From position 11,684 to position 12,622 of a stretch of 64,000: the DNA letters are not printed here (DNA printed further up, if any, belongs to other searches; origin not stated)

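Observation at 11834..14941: MYXO-CTERM-like 'GC + hydrophobic helix + basic cluster' tails on three exported proteins, next to a CPBP intramembrane protease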

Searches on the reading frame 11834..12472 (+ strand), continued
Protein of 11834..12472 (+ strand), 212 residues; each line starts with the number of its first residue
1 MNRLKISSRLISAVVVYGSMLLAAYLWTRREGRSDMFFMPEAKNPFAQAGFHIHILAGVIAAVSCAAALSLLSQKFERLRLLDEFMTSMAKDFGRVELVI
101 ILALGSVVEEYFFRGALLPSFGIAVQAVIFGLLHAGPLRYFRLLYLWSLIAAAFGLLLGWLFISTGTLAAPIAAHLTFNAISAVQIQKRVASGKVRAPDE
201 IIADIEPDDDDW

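Call 82: fold_search(model_id=the predicted structure, library=pdb)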
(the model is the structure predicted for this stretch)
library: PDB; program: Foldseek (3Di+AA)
matches with E <= 10: 320; with E <= 0.001: 0
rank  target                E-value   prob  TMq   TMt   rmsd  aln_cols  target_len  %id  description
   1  6u0o_A                1.4e-01  0.75  0.33  0.29  16.0       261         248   14  Crystal structure of a peptidoglycan release complex, SagB-SpdC, in lipidic cubic phase (released 2020-09-23)
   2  7f02_C                1.8e-01  0.25  0.20  0.19  15.1       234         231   13  Cytochrome c-type biogenesis protein CcmABCD from E. coli (released 2022-11-09)
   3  8brd_A                3.8e-01  0.16  0.19  0.17  23.3       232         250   12  Mechanisms of ion selectivity and rotor coupling in the bacterial flagellar sodium-driven stator unit (released 2023-06-14)
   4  6ykm_A                5.0e-01  0.15  0.19  0.17  24.3       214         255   15  Structure of C. jejuni MotAB (released 2020-09-30)
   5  4cad_I                5.8e-01  0.18  0.23  0.20  14.9       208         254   12  Mechanism of farnesylated CAAX protein processing by the integral membrane protease Rce1 (released 2013-11-27)
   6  8gqy_A                7.0e-01  0.10  0.17  0.15  25.0       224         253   14  CryoEM structure of pentameric MotA from Aquifex aeolicus (released 2022-10-26)
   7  8zyv_E                7.7e-01  0.14  0.17  0.17  24.0       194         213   13  Bacterial flagellar sodium-driven stator PomA5PomB2 with 100 mM NaCl (released 2025-01-01)
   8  9ijm_C                7.7e-01  0.10  0.17  0.17  23.9       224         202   11  Bacterial flagellar sodium-driven stator PomA5PomB2 with 100 mM NaCl and 0.1 mM phenamil (released 2025-01-01)
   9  8ce1_C                8.0e-01  0.08  0.15  0.14  14.8       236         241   13  Cytochrome c maturation complex CcmABCD (released 2023-09-06)
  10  9ddn_B                9.2e-01  0.08  0.16  0.15  25.1       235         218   13  E. coli TolAQR conformation II (released 2025-07-09)
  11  6n52_A                9.7e-01  0.12  0.22  0.09  20.8       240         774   11  Metabotropic Glutamate Receptor 5 Apo Form (released 2019-01-23)
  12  9kpz_C                9.7e-01  0.08  0.17  0.16  24.7       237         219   14  Structure of TolQRA complex at pH 5.4 from E.coli (released 2026-03-04)
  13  9luc_A                9.7e-01  0.08  0.16  0.16  23.0       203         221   12  The chimeric flagellar motor complex between MotA1B1 from Paenibacillus sp. TCA20 and MotAB from E.coli, state 3 (released 2025-04-09)
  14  5tsa                  1.0e+00  0.13  0.24  0.22  14.1       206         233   20  Crystal structure of the Zrt-/Irt-like protein from Bordetella bronchiseptica with bound Zn2+ (released 2017-09-20)
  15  8zyv_G                1.0e+00  0.08  0.16  0.16  24.4       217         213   10  Bacterial flagellar sodium-driven stator PomA5PomB2 with 100 mM NaCl (released 2025-01-01)
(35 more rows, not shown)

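Call 84: find_encoding_contigs(protein=P0029, flank=10000, max_places=2)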
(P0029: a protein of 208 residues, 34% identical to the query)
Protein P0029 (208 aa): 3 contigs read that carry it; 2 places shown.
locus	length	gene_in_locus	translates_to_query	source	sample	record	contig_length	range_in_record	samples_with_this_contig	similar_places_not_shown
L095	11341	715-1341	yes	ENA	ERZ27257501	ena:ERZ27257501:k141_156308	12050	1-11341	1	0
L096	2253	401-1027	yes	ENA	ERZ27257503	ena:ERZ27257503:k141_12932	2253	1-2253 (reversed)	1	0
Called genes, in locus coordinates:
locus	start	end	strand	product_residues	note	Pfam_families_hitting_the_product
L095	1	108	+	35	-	?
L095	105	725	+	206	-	PF00672:HAMP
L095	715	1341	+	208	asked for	PF02517:Rce1-like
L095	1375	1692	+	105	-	-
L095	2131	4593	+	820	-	PF07695:7TMR-DISM_7TM, PF08447:PAS_3, PF02518:HATPase_c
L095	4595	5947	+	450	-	PF00072:Response_reg, PF00158:Sigma54_activat, PF14532:Sigma54_activ_2, PF07724:AAA_2 (weak), PF00004:AAA (faint), PF07728:AAA_5, PF25601:AAA_lid_14, PF02954:HTH_8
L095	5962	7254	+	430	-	PF01969:Ni_insertion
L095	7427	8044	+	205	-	PF05198:IF3_N, PF00707:IF3_C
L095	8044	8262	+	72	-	PF01632:Ribosomal_L35p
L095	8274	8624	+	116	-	PF00453:Ribosomal_L20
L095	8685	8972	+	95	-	PF00216:Bac_DNA_binding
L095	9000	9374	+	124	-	PF00376:MerR, PF13411:MerR_1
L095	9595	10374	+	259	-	PF01975:SurE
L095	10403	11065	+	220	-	PF09335:VTT_dom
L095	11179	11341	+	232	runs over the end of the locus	PF01476:LysM, PF01551:Peptidase_M23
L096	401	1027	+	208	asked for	PF02517:Rce1-like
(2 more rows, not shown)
